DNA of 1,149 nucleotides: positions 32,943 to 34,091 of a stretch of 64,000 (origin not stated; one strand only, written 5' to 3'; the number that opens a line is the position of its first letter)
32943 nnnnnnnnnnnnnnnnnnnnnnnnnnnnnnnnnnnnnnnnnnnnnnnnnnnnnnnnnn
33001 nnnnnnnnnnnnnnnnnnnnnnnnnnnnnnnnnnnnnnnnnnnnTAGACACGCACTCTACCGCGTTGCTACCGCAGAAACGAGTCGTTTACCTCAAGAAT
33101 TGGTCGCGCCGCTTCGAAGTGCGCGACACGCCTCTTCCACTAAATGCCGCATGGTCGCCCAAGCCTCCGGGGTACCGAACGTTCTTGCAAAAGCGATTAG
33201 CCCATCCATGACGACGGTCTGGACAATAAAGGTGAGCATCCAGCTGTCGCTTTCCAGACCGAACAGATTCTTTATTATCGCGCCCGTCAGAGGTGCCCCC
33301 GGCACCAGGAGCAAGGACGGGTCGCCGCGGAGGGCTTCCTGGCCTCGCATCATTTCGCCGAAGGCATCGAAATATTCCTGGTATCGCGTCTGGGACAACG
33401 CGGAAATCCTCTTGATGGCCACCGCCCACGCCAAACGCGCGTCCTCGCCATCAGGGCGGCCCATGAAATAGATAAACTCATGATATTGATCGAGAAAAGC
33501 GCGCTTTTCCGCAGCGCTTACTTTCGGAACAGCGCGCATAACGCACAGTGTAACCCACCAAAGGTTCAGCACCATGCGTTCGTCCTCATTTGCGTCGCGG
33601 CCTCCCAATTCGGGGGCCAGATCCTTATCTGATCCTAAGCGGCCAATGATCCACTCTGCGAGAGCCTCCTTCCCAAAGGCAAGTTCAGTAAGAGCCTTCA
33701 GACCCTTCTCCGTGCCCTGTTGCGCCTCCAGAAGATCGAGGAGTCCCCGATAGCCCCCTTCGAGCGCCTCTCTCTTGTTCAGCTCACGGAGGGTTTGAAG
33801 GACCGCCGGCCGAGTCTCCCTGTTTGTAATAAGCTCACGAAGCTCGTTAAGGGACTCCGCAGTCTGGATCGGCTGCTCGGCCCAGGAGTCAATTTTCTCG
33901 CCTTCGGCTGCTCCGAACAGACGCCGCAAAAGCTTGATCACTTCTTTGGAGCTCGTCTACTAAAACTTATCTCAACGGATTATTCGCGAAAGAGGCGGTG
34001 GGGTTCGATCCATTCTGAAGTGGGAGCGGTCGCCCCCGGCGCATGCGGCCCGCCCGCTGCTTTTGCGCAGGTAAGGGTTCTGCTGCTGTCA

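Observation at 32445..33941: Lower-GC two-gene operon encoding an unknown helical protein and a membrane-anchored YEATS-like domain protein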

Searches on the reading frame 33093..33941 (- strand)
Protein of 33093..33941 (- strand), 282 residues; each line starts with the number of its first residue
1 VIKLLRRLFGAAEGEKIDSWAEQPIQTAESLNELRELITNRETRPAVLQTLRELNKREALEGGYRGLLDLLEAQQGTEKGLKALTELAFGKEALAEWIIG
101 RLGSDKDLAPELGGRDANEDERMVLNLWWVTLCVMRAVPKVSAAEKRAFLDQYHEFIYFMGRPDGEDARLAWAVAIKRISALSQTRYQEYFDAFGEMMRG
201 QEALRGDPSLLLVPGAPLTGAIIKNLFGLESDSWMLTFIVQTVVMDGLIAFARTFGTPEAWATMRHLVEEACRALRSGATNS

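Call 3: search_protein_families(library=pfam, proteins=[window:33093-33941:-], max_evalue=1)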
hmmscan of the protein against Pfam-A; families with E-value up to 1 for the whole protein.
window:33093-33941:- (282 aa): 0 families

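Call 4: search_protein_families(library=padloc, proteins=[window:33093-33941:-], max_evalue=1)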
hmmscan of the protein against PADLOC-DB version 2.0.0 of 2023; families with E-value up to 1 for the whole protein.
window:33093-33941:- (282 aa): 0 families

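Call 5: search_protein_families(library=ncbifam, proteins=[window:33093-33941:-], max_evalue=1)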
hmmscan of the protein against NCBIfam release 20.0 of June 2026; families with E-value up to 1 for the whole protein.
window:33093-33941:- (282 aa): 0 families

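Call 7: find_homologous_proteins(query=window:33093-33941:-)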
Query window:33093-33941:- (282 aa): 21 proteins with E <= 0.001 among 3633 candidates.
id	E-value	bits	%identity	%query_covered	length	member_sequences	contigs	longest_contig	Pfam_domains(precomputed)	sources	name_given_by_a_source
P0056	3.2e-182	622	100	100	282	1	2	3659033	-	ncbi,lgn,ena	ncbi:MAG: hypothetical protein WA005_17700 [Candidatus Binataceae bacterium]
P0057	4.9e-133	461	77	100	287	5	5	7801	-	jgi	jgi:hypothetical protein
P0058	1.1e-131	456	77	100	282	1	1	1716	-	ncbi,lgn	-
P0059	9.1e-128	443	74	100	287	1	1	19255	-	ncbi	-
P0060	2.2e-123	429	73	100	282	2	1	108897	-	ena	-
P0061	2.1e-120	419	74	100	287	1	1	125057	-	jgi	jgi:hypothetical protein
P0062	6.7e-117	408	69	100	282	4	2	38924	-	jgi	-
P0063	6.1e-115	401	68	99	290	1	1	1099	-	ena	-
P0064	1.3e-114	400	68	100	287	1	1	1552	-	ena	-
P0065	2.8e-111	389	66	100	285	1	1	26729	-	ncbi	-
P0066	1.1e-103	364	64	100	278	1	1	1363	-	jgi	jgi:hypothetical protein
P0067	1.9e-87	311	58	99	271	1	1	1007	-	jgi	jgi:hypothetical protein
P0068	3.1e-86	307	61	91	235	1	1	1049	-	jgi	jgi:hypothetical protein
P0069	3.4e-86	307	56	100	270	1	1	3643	-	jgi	jgi:hypothetical protein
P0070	1.2e-83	299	63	83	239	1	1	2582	-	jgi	-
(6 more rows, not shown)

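Call 9: find_encoding_contigs(protein=P0061, flank=6000, max_places=3)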
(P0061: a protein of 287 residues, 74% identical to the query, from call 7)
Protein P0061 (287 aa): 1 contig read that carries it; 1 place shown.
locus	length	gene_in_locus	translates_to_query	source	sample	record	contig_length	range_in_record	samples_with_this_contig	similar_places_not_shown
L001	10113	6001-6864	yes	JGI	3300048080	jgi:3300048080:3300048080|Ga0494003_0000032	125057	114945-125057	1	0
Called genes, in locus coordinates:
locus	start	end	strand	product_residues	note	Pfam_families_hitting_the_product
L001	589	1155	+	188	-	PF04116:FA_hydroxylase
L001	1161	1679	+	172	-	PF04116:FA_hydroxylase (weak)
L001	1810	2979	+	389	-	PF02771:Acyl-CoA_dh_N, PF08028:Acyl-CoA_dh_2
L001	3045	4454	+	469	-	PF08541:ACP_syn_III_C (weak), PF12172:zf-ChsH2 (weak), PF01796:OB_ChsH2_C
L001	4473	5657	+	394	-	PF00108:Thiolase_N, PF22691:Thiolase_C_1, PF02803:Thiolase_C (weak)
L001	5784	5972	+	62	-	-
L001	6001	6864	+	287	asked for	-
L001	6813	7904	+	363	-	-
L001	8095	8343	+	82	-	-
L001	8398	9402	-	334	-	PF00248:Aldo_ket_red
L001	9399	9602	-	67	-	-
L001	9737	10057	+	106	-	PF00076:RRM_1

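Call 10: find_encoding_contigs(protein=P0060, flank=6000, max_places=3)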
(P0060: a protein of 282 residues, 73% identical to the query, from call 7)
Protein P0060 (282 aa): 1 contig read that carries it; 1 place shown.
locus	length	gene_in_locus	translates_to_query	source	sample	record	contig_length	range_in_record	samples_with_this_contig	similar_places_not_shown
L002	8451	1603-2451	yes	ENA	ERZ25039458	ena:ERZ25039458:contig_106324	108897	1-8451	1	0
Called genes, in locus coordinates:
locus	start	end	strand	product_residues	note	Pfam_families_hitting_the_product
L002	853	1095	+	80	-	-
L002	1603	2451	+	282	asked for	-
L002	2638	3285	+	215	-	-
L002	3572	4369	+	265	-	-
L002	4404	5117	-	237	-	-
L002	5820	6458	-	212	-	PF00106:adh_short, PF08659:KR, PF13561:adh_short_C2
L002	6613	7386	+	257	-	PF03309:Pan_kinase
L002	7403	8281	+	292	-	PF00753:Lactamase_B, PF19583:ODP (weak), PF17778:WHD_BLACT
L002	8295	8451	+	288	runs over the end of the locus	PF13180:PDZ_2 (weak)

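Call 14: search_protein_families(library=pfam, proteins=[L001:6813-7904:+, L002:2638-3285:+, L002:3572-4369:+, L001:5784-5972:+, L001:8095-8343:+, L002:853-1095:+, L002:4404-5117:-], max_evalue=1)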
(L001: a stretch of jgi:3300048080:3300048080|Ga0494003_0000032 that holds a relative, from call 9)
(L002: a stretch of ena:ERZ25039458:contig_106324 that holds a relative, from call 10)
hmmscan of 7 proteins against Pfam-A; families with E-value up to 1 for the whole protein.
L001:6813-7904:+ (363 aa): 1 family
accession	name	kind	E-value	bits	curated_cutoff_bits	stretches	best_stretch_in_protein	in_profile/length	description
PF13289.12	SIR2_2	-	0.005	17.4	24.5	1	149-235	2-63/141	SIR2-like domain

L002:2638-3285:+ (215 aa): 1 family
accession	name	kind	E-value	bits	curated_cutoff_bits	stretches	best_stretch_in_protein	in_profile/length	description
PF19191.5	HEF_HK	-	0.15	13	24.1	0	73-108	28-63/67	HEF_HK domain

L002:3572-4369:+ (265 aa): 0 families

L001:5784-5972:+ (62 aa): 0 families

L001:8095-8343:+ (82 aa): 2 families
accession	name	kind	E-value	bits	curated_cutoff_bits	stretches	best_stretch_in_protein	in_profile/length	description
PF07331.16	TctB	-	0.015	15.9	29.1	1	4-79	31-94/137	Tripartite tricarboxylate transporter TctB family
PF11239.13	DUF3040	-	0.19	12.4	24.7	0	5-22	50-67/84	Protein of unknown function (DUF3040)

L002:853-1095:+ (80 aa): 0 families

L002:4404-5117:- (237 aa): 1 family
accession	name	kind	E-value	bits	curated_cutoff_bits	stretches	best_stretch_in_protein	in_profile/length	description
PF22101.1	HSD_C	-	0.14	12.7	27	1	65-94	9-38/73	Homoserine dehydrogenase C-terminal domain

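Call 15: find_encoding_contigs(protein=P0062, flank=6000, max_places=3)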
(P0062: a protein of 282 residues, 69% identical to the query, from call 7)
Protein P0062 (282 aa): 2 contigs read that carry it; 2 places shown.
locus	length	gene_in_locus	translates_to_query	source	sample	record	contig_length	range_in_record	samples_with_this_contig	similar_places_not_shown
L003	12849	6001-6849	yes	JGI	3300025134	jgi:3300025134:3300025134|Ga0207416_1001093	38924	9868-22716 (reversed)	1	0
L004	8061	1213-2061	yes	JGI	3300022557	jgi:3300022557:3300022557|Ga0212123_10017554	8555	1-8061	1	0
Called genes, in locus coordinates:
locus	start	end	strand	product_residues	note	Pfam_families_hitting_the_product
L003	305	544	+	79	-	-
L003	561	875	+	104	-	PF19029:DUF883_C (weak)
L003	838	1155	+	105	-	-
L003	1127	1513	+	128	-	PF07332:Phage_holin_3_6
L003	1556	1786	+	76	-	-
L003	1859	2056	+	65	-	PF28077:THIVI_2564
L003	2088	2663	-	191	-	PF02525:Flavodoxin_2, PF03358:FMN_red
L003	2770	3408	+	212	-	PF00440:TetR_N, PF21597:TetR_C_43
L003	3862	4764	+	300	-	PF02353:CMAS, PF13489:Methyltransf_23, PF08241:Methyltransf_11 (weak), PF08242:Methyltransf_12 (weak), PF13649:Methyltransf_25 (weak)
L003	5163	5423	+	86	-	-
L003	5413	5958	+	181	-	PF00583:Acetyltransf_1, PF13673:Acetyltransf_10, PF13508:Acetyltransf_7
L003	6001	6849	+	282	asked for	-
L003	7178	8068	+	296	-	-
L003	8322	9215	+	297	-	-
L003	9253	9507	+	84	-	-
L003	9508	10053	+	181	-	-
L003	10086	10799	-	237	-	-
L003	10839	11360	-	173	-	-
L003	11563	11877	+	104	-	PF04956:TrbC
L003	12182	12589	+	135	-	-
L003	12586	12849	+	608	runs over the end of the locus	PF02534:T4SS-DNA_transf (faint), PF01935:DUF87 (weak), PF10412:TrwB_AAD_bind, PF13191:AAA_16 (faint), PF12696:TraG-D_C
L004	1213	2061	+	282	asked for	-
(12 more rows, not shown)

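Call 16: find_encoding_contigs(protein=P0065, flank=6000, max_places=3)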
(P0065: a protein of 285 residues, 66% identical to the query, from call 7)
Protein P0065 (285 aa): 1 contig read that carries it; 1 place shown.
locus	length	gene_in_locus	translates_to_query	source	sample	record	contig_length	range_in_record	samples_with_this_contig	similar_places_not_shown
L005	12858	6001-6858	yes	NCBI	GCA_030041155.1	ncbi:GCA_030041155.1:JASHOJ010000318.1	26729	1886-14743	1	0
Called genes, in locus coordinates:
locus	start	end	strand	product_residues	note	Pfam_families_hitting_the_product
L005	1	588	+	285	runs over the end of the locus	PF00561:Abhydrolase_1, PF12697:Abhydrolase_6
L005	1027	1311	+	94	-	-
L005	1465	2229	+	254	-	PF03747:ADP_ribosyl_GH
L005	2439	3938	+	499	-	PF00171:Aldedh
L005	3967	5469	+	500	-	PF00171:Aldedh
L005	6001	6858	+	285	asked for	-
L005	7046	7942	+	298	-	-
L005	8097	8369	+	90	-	-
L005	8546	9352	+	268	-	PF13489:Methyltransf_23, PF01209:Ubie_methyltran, PF13847:Methyltransf_31, PF08241:Methyltransf_11, PF08242:Methyltransf_12, PF13649:Methyltransf_25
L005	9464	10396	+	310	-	PF02790:COX2_TM, PF00116:COX2, PF00034:Cytochrom_C, PF13442:Cytochrome_CBB3 (weak)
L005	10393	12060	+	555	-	PF00115:COX1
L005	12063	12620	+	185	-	PF00510:COX3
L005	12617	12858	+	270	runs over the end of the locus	PF09678:Caa3_CtaG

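Call 17: find_encoding_contigs(protein=P0059, flank=6000, max_places=3)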
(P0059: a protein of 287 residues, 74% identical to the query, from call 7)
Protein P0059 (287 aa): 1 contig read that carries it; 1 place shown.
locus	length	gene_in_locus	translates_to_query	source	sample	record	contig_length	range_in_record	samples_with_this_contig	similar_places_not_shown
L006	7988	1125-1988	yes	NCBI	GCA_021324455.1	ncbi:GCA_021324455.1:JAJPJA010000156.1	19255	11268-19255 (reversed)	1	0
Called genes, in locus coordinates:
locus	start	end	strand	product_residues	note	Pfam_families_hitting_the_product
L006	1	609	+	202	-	?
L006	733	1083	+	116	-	-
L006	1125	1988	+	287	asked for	-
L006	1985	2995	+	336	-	-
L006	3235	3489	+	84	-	-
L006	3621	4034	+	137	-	-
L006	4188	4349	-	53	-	-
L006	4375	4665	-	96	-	-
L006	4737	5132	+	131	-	-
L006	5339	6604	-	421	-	PF02515:CoA_transf_3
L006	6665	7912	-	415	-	PF02515:CoA_transf_3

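Call 38: predict_structure(alignment_id=A2)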
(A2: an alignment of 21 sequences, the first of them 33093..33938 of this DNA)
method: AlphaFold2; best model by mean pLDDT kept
length: 281 residues; sequences in the alignment: 21
mean_pLDDT: 80.2   pTM: 0.72
mean pLDDT of the five models: 80.2, 77.6, 77.3, 75.9, 71.4
residues with pLDDT >= 90: 82; 70-90: 144; 50-70: 28; < 50: 27
segments of 3 or more residues with pLDDT < 50: 1-4, 10-25, 211-213
pLDDT, mean of each block of 10 residues (from residue 1): 49 42 51 73 83 84 81 84 88 89 72 78 95 90 95 90 86 92 95 87 64 71 87 82 89 89 91 74 43
secondary structure, 60 per line:
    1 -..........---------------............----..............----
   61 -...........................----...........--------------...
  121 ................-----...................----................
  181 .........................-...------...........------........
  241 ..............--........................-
elements in order: H2-11 H27-38 H43-56 H62-88 H93-103 H118-136 H142-160 H165-205 H216-226 H233-254 H257-280

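Call 41: search_protein_representatives(alignment_id=A2)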
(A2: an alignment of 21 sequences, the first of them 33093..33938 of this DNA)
Query: 21 sequences, 281 profile positions. Proteins with E-value up to 0.001 (for the whole library): 23; up to 1e-10: 16; up to 1e-30: 5. The best 23 are listed.
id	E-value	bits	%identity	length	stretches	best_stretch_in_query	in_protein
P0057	3.7e-157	538.4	-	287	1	1-280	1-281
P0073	7.9e-114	396.2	-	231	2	68-281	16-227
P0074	2.3e-97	342.2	-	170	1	111-279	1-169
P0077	1.6e-63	231.1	-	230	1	74-280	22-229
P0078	1.1e-47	179.2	-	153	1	2-149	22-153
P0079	4.7e-28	114.8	-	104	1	1-85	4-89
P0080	9.1e-26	107.3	-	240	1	81-269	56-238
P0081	7.0e-23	97.8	-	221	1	79-269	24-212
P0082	9.4e-22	94.1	-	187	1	84-266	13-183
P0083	4.1e-21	92.0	-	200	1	82-267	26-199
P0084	8.1e-21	91.0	-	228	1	91-265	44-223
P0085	8.7e-21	90.9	-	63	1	218-279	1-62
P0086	2.3e-18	82.9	-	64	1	218-280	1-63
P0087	2.4e-18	82.9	-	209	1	79-268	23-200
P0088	1.4e-14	70.6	-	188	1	86-235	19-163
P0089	5.7e-12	62.0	-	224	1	90-254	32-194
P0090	1.9e-08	50.4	-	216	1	86-276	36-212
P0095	2.3e-04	37.1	-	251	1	81-254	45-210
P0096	2.3e-04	37.0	-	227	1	92-241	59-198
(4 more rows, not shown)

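Call 44: find_encoding_contigs(protein=P0081, flank=5000, max_places=4)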
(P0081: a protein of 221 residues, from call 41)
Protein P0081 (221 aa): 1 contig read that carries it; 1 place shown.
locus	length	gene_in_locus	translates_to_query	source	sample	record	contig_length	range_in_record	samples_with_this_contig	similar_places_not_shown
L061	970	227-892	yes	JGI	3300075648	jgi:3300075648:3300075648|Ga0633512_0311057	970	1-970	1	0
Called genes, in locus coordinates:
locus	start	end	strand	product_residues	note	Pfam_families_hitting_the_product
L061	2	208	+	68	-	?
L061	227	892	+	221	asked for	-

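Call 52: list_cluster_members(proteins=[P0077, P0080, P0082, P0083, P0084, P0087, P0089, P0090, P0095, P0096])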
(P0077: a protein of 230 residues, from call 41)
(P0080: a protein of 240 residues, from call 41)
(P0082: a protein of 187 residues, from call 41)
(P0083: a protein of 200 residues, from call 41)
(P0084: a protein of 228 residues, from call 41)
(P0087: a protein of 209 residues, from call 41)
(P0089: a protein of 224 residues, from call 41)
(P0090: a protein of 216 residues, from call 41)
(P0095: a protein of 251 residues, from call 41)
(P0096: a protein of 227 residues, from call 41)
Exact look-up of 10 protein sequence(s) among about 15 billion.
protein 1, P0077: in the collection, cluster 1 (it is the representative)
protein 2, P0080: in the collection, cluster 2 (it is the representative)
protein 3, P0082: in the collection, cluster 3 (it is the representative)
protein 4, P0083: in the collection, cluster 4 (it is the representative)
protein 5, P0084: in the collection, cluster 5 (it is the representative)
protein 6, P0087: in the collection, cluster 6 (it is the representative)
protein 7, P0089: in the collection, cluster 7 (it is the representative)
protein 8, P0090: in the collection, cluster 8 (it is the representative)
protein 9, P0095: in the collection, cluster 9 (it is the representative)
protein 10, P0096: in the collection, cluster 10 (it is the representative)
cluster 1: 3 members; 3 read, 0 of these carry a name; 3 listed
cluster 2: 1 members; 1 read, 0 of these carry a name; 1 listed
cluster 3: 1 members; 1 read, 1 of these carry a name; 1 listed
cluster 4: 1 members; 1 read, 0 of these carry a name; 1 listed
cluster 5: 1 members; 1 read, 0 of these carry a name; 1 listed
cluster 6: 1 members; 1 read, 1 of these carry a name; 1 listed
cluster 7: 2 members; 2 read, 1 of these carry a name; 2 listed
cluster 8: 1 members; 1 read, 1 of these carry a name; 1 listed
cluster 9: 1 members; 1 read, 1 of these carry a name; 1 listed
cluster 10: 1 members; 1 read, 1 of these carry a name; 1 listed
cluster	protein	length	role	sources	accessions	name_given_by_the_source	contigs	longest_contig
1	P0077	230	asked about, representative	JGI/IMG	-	-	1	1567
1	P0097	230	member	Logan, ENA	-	-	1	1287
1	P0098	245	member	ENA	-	-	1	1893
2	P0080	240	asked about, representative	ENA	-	-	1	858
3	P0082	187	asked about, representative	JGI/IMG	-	hypothetical protein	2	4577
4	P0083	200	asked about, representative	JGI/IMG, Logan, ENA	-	-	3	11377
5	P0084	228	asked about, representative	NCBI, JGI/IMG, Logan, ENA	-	-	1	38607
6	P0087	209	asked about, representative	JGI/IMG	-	hypothetical protein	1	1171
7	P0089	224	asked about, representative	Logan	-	-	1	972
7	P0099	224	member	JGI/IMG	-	hypothetical protein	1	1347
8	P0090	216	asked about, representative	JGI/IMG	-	hypothetical protein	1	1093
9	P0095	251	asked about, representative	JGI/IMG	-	hypothetical protein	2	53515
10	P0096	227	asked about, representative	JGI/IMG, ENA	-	hypothetical protein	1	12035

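Call 53: find_encoding_contigs(protein=P0084, flank=6000, max_places=2)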
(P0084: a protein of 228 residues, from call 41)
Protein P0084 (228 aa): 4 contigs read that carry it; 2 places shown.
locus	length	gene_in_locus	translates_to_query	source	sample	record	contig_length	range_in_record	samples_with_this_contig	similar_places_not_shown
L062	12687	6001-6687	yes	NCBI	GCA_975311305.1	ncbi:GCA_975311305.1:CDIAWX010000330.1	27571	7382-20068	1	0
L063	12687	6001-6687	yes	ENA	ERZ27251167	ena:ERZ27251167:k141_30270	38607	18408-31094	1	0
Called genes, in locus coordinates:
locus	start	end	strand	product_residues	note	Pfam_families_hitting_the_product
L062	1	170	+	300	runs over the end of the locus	PF01243:PNPOx_N (weak)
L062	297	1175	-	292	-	PF03631:Virul_fac_BrkB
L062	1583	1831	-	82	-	-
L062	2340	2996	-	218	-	-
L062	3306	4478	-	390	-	PF01425:Amidase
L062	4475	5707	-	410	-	PF07969:Amidohydro_3 (weak), PF01979:Amidohydro_1, PF07969:Amidohydro_3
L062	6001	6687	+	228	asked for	-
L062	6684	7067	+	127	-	-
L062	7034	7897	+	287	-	PF00795:CN_hydrolase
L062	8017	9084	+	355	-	PF00296:Bac_luciferase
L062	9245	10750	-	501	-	PF13231:PMT_2 (weak)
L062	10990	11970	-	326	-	PF01073:3Beta_HSD, PF01370:Epimerase, PF04321:RmlD_sub_bind, PF05368:NmrA, PF13460:NAD_binding_10, PF16363:GDP_Man_Dehyd, PF07993:NAD_binding_4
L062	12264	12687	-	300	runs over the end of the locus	PF04116:FA_hydroxylase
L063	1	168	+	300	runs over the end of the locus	PF01243:PNPOx_N (weak)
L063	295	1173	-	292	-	PF03631:Virul_fac_BrkB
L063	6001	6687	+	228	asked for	-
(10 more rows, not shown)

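Call 54: find_encoding_contigs(protein=P0083, flank=6000, max_places=3)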
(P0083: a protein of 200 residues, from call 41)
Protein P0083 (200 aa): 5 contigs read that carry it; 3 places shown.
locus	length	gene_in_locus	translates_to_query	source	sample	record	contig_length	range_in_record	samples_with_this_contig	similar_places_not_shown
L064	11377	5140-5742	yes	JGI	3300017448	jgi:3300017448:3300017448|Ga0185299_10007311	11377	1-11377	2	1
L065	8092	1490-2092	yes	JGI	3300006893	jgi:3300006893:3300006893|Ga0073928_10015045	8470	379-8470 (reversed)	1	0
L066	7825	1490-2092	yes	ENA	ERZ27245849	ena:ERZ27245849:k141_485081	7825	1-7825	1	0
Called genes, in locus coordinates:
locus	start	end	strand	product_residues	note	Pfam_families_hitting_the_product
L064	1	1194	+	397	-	?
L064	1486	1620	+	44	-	PF01527:HTH_Tnp_1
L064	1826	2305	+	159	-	PF11149:DUF2924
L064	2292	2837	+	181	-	PF00239:Resolvase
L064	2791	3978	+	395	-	PF07508:Recombinase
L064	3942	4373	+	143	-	-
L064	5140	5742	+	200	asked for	-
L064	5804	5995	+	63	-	-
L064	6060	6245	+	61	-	-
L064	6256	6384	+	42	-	-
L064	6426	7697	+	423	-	-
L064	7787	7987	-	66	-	-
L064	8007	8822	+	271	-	-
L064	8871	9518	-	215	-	PF07519:Tannase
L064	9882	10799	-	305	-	PF01068:DNA_ligase_A_M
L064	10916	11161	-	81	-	-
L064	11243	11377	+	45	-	?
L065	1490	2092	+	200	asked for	-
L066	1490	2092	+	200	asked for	-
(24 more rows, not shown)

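Call 55: search_protein_families(library=pfam, proteins=[L062:6684-7067:+, L064:6426-7697:+, L064:8007-8822:+, L064:3942-4373:+, L003:7178-8068:+, L003:8322-9215:+, L003:9253-9507:+, L003:9508-10053:+, L003:10086-10799:-, L006:3621-4034:+], max_evalue=1)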
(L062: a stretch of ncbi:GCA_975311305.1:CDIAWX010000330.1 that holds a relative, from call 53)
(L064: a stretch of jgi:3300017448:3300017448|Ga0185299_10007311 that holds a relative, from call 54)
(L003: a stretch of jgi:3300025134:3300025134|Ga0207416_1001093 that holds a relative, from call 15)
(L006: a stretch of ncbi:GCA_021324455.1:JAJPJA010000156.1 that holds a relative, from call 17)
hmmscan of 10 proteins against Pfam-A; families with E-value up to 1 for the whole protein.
L062:6684-7067:+ (127 aa): 0 families

L064:6426-7697:+ (423 aa): 1 family
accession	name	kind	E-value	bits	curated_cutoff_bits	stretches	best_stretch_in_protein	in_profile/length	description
PF13576.12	Pentapeptide_3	-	0.12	13.1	27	0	261-290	9-38/48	Pentapeptide repeats (9 copies)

L064:8007-8822:+ (271 aa): 0 families

L064:3942-4373:+ (143 aa): 0 families

L003:7178-8068:+ (296 aa): 1 family
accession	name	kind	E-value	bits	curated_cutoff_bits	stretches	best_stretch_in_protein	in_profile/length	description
PF25471.1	TM_PetC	-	0.35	11.1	37.1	0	100-115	21-36/48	Iron-sulfur subunit PetC transmembrane anchor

L003:8322-9215:+ (297 aa): 0 families

L003:9253-9507:+ (84 aa): 0 families

L003:9508-10053:+ (181 aa): 0 families

L003:10086-10799:- (237 aa): 1 family
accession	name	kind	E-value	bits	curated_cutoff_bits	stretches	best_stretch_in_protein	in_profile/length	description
PF22101.1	HSD_C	-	0.15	12.6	27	1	65-94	9-38/73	Homoserine dehydrogenase C-terminal domain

L006:3621-4034:+ (137 aa): 0 families
